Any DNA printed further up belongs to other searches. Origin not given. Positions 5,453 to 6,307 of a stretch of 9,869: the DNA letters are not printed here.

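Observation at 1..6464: Five-gene same-strand cluster that looks like an uncharacterised cytoskeletal / division / envelope scaffold module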

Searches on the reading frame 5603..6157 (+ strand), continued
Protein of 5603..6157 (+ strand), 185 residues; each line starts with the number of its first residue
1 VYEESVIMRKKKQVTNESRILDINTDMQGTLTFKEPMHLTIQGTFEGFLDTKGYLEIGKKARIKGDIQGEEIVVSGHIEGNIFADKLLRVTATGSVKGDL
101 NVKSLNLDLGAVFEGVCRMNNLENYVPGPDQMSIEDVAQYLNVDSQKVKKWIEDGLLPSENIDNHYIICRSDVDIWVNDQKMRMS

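Call 82: find_encoding_contigs(protein=P0168, flank=5000, max_places=2)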
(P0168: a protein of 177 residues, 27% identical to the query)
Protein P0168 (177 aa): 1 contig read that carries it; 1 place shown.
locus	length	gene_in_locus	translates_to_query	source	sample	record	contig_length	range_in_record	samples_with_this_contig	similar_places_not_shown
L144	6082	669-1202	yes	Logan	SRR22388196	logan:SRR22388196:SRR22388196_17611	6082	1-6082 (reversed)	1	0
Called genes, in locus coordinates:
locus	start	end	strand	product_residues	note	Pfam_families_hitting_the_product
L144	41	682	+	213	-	-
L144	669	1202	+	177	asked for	PF04519:Bactofilin, PF12728:HTH_17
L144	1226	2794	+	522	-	PF00989:PAS (weak), PF13426:PAS_9, PF00989:PAS (weak), PF08448:PAS_4, PF13426:PAS_9, PF00512:HisKA, PF02518:HATPase_c, PF14501:HATPase_c_5 (weak), +3 more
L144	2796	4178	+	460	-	PF00072:Response_reg, PF00158:Sigma54_activat, PF14532:Sigma54_activ_2, PF00004:AAA (weak), PF07724:AAA_2 (weak), PF07728:AAA_5, PF25601:AAA_lid_14, PF02954:HTH_8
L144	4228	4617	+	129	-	PF00072:Response_reg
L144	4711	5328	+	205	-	-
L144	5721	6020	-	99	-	-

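Call 83: find_encoding_contigs(protein=P0166, flank=5000, max_places=2)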
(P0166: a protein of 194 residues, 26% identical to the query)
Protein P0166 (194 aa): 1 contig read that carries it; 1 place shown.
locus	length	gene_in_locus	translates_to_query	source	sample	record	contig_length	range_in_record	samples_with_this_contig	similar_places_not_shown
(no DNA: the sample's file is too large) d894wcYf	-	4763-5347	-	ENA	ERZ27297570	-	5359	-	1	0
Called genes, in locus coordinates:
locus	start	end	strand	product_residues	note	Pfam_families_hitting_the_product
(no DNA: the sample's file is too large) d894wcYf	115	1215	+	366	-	PF25216:Volactin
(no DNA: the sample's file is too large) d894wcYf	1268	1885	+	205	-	-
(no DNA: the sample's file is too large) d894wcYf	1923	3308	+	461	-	PF00142:Fer4_NifH, PF01656:CbiA, PF02374:ArsA_ATPase (weak), PF06564:CBP_BcsQ, PF09140:MipZ (weak), PF10609:ParA (weak), PF13614:AAA_31, PF16561:AMPK1_CBM, +1 more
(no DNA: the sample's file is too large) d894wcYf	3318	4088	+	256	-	-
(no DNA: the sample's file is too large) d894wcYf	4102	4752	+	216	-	-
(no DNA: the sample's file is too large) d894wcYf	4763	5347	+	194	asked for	PF04519:Bactofilin, PF12728:HTH_17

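Call 85: find_homologous_proteins(query=P0002, max_evalue=0.01)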
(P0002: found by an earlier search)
Query P0002 (226 aa): 4 proteins with E <= 0.01 among 236 candidates.
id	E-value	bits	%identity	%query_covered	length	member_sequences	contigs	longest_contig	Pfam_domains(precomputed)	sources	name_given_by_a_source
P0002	9.3e-139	478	100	100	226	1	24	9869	PF05036.19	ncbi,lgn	-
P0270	1.4e-75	272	61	100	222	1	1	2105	PF05036.19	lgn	-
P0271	2.0e-59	219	50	100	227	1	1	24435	PF05036.19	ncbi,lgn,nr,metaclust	ncbi:hypothetical protein AB834_03510 [PVC group bacterium (ex Bugula neritina AB1)]|nr:hypothetical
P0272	8.0e-41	158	41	96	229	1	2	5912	PF05036.19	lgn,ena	-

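Call 86: find_encoding_contigs(protein=P0271, flank=10000, max_places=3)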
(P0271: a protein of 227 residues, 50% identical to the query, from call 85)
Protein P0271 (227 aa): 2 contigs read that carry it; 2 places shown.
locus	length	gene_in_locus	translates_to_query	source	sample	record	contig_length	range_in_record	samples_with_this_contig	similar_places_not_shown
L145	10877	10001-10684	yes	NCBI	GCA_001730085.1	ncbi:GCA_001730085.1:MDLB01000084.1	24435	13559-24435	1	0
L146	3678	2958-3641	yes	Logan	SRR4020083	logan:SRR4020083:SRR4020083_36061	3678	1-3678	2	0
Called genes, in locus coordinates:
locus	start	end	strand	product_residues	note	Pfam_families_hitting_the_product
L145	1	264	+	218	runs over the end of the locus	PF00834:Ribul_P_3_epim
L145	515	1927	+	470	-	PF02878:PGM_PMM_I, PF02879:PGM_PMM_II, PF02880:PGM_PMM_III, PF00408:PGM_PMM_IV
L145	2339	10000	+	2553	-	-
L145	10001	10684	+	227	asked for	PF05036:SPOR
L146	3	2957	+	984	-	?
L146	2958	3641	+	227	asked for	PF05036:SPOR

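Call 87: find_encoding_contigs(protein=P0272, flank=10000, max_places=3)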
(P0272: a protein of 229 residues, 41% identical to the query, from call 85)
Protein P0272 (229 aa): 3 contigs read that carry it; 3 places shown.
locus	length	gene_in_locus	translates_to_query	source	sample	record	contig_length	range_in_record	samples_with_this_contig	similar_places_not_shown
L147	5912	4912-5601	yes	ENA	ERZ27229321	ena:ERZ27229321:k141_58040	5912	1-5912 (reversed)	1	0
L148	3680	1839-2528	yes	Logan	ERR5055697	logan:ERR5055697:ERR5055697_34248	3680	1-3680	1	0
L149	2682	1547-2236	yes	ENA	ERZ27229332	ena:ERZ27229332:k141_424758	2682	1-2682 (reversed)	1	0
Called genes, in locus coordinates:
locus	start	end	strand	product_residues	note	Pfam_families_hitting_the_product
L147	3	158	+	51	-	?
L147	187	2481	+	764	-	-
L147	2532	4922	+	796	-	-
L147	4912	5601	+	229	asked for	PF05036:SPOR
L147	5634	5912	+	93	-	?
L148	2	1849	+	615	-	?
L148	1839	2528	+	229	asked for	PF05036:SPOR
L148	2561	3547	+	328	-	PF00515:TPR_1 (weak), PF07719:TPR_2 (weak), PF13180:PDZ_2 (faint), PF00595:PDZ (weak), PF17820:PDZ_6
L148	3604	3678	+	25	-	?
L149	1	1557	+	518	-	?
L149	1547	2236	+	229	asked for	PF05036:SPOR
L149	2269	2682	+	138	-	?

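Call 88: find_encoding_contigs(protein=P0270, flank=10000, max_places=3)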
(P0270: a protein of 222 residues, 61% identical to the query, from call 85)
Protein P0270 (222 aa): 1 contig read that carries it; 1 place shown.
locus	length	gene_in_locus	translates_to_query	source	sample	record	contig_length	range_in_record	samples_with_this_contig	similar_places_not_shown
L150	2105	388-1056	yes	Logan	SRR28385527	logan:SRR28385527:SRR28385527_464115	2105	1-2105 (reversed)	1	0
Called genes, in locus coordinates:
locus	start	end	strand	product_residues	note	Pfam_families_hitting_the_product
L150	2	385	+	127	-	?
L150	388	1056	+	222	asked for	PF05036:SPOR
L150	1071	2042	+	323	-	PF07719:TPR_2 (weak), PF00515:TPR_1 (weak), PF00595:PDZ, PF13180:PDZ_2 (weak), PF17820:PDZ_6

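Call 95: search_protein_families(library=pfam, proteins=[L145:2339-3238:+, L147:187-1086:+, L145:9401-9997:+, L147:4302-4919:+, L148:2561-3544:+, L150:1071-2039:+], max_evalue=0.1)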
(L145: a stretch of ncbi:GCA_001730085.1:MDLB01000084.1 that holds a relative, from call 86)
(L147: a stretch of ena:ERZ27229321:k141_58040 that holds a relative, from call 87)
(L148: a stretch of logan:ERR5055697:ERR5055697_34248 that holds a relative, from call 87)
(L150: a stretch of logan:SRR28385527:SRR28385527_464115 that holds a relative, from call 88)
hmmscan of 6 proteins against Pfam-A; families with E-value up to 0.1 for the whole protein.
L145:2339-3238:+ (300 aa): 6 families
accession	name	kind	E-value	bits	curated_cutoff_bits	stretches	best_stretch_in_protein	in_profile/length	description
PF06005.17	ZapB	-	0.0063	17.4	31.5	0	250-297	20-67/71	Cell division protein ZapB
PF15219.11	TEX12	-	0.014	16.1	27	1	183-228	6-51/85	Testis-expressed 12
PF12072.13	RNase_Y_N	-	0.018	14.9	32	1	230-289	71-130/201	RNase Y N-terminal region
PF04136.21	COG3_N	-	0.024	15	27.9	1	213-279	4-70/147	Conserved oligomeric Golgi complex subunit 3, N-terminal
PF10372.14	CdaS_N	-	0.088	13.4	27.2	0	214-239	28-53/69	Diadenylate cyclase CdaS, N-terminal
PF10046.14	BLOC1_2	-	0.094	13.5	33.4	0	234-283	20-69/96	Biogenesis of lysosome-related organelles complex-1 subunit 2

L147:187-1086:+ (300 aa): 1 family
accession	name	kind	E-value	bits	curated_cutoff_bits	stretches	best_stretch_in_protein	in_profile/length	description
PF17087.10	HHV-5_US34A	-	0.05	14.2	27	0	100-121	33-54/64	Herpesvirus US34A protein family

L145:9401-9997:+ (199 aa): 13 families
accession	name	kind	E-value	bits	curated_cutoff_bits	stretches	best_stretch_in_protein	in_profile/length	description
PF13646.12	HEAT_2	-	0.00023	21.8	27.7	1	140-179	5-76/88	HEAT repeats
PF12018.13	FAP206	-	0.0045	16.8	33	1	6-57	62-113/272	Domain of unknown function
PF25526.1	LIP-1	-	0.0055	16.5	34.1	1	70-141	25-97/250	Liprin-alpha-like coiled coil domain 2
PF09762.14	CCDC93_CC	-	0.0065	16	30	1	50-154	123-221/429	CCDC93 coiled-coil domain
PF14362.11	DUF4407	-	0.0069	16.1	31.3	1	8-132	135-258/297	Domain of unknown function (DUF4407)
PF14010.12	PEPcase_2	-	0.009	15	25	1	59-160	393-487/493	Phosphoenolpyruvate carboxylase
PF22431.2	COG2p_C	-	0.01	16.7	27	1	4-111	4-108/139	COG2p C-terminal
PF06160.17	EzrA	-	0.011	14.6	39.6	1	57-129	340-411/557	Septation ring formation regulator, EzrA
PF06657.18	Cep57_MT_bd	-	0.019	15.9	31.3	1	73-113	12-50/77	Centrosome microtubule-binding domain of Cep57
PF03130.22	HEAT_PBS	-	0.02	15.8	20.9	1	153-174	4-25/27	PBS lyase HEAT-like repeat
PF03920.20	TLE_N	-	0.024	15.4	32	1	82-122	6-46/118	Groucho/TLE N-terminal Q-rich domain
PF15272.11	BBP1_C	-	0.041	14.1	23.4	0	60-122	10-68/190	Spindle pole body component BBP1, C-terminal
PF04888.17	SseC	-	0.05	13.6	30.2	1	66-127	241-302/312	Secretion system effector C (SseC) like family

L147:4302-4919:+ (206 aa): 4 families
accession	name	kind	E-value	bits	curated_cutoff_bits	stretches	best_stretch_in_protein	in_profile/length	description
PF13646.12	HEAT_2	-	0.012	16.3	27.7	1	146-202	3-59/88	HEAT repeats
PF19111.5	DUF5798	-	0.035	14.7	27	1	3-49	9-55/89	Family of unknown function (DUF5798)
PF16516.10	CC2-LZ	-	0.045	14.6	35.3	1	8-58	6-58/100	Leucine zipper of domain CC2 of NEMO, NF-kappa-B essential modulator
PF09476.15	Pilus_CpaD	-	0.049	13.8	31.1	1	11-116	31-138/200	Pilus biogenesis CpaD protein (pilus_cpaD)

L148:2561-3544:+ (328 aa): 9 families
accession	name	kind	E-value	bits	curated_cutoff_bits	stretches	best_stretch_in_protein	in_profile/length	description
PF17820.7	PDZ_6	-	1.5e-13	50.7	27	2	263-318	1-54/54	PDZ domain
PF00595.29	PDZ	-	2.3e-13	50.8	23.2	2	257-316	22-80/81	PDZ domain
PF13180.12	PDZ_2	-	2.7e-10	40.8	27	2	166-232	4-69/80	PDZ domain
PF00515.34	TPR_1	-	5.4e-07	29.6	27.8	1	81-104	10-33/34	Tetratricopeptide repeat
PF07719.23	TPR_2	-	1.2e-06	28.7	27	1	79-104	8-33/34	Tetratricopeptide repeat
PF13414.12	TPR_11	-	0.0001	22.4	26.8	1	79-106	1-28/42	TPR repeat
PF13181.12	TPR_8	-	0.00043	20.7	25.7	1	79-104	8-33/34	Tetratricopeptide repeat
PF13424.12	TPR_12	-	0.0068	17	30.1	1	76-101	49-74/77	Tetratricopeptide repeat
PF13428.12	TPR_14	-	0.02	16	23.5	1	76-108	5-37/44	Tetratricopeptide repeat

L150:1071-2039:+ (323 aa): 13 families
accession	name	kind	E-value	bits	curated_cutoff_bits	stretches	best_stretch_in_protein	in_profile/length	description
PF17820.7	PDZ_6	-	3.3e-19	68.8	27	2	176-230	2-54/54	PDZ domain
PF00595.29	PDZ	-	1.3e-14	54.7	23.2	2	160-228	9-80/81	PDZ domain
PF13180.12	PDZ_2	-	1.7e-12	47.9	27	2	163-228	3-67/80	PDZ domain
PF00515.34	TPR_1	-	6.6e-08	32.5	27.8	1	75-101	7-33/34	Tetratricopeptide repeat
PF07719.23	TPR_2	-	9e-07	29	27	1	72-101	4-33/34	Tetratricopeptide repeat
PF13414.12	TPR_11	-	0.00046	20.3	26.8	1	76-102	1-27/42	TPR repeat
PF13181.12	TPR_8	-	0.00079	19.8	25.7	1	74-101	6-33/34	Tetratricopeptide repeat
PF14685.13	PDZ_Tricorn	-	0.0018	18.7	25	0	191-230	41-78/88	Tricorn protease PDZ domain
PF13428.12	TPR_14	-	0.0032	18.5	23.5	1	72-107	4-39/44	Tetratricopeptide repeat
PF13432.12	TPR_16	-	0.0044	17.9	32.7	1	73-104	1-32/65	Tetratricopeptide repeat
PF13424.12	TPR_12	-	0.0048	17.5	30.1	1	72-98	48-74/77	Tetratricopeptide repeat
PF13176.12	TPR_7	-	0.019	15.5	27.9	1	74-103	4-35/36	Tetratricopeptide repeat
PF11874.13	DUF3394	-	0.065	13.3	28.2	0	144-202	94-151/181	Domain of unknown function (DUF3394)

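Call 100: find_encoding_contigs(protein=P0004, flank=10000, max_places=3)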
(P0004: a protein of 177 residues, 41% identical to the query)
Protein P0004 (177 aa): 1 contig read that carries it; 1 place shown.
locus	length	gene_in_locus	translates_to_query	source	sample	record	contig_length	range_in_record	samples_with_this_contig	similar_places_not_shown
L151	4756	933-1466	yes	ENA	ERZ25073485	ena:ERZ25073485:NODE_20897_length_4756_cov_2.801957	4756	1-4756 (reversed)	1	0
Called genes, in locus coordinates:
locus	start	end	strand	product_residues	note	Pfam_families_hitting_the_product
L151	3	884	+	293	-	?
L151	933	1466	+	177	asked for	PF04519:Bactofilin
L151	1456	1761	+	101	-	PF12728:HTH_17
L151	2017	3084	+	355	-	PF13580:SIS_2, PF01380:SIS, PF01467:CTP_transf_like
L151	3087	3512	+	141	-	PF17792:ThiD2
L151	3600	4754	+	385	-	?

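Call 102: find_encoding_contigs(protein=P0006, flank=10000, max_places=3)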
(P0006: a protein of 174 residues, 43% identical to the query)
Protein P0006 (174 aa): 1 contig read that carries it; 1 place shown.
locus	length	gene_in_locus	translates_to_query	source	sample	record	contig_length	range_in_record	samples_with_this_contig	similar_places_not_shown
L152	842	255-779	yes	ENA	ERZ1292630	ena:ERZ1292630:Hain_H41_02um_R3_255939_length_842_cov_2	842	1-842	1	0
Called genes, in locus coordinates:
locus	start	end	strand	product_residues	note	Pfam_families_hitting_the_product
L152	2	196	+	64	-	?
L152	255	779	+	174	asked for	PF04519:Bactofilin, PF12728:HTH_17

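Call 110: search_protein_families(library=padloc, proteins=[window:5624-6157:+], max_evalue=0.001)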
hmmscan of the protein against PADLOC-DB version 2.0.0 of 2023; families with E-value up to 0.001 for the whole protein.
window:5624-6157:+ (178 aa): 2 families
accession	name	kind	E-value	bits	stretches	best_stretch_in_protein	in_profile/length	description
PDLC04133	mad1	-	6.9e-07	27.5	1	125-172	6-53/60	mads_1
PDLC03356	MTase_II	-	0.00075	16.4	1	124-164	5-46/545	Type II methyltransferase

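Call 114: predict_structure(alignment_id=A9)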
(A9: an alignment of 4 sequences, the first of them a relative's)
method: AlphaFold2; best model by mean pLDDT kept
length: 226 residues; sequences in the alignment: 4
mean_pLDDT: 73.4   pTM: 0.36
mean pLDDT of the five models: 73.4, 72.1, 72.2, 69.0, 68.0
residues with pLDDT >= 90: 38; 70-90: 109; 50-70: 34; < 50: 45
segments of 3 or more residues with pLDDT < 50: 1-8, 23-40, 130-144
pLDDT, mean of each block of 10 residues (from residue 1): 44 53 44 39 73 89 90 88 86 80 63 78 63 36 60 89 90 89 86 90 91 89 84
secondary structure, 60 per line:
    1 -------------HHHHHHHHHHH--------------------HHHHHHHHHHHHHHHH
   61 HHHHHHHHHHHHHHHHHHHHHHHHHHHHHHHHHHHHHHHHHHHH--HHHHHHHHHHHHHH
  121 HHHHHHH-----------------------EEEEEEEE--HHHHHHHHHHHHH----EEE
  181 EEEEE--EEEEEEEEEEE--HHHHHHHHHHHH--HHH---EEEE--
elements in order: H14-24 H45-104 H107-127 E151-158 H161-173 E178-185 E188-198 H201-212 E221-224
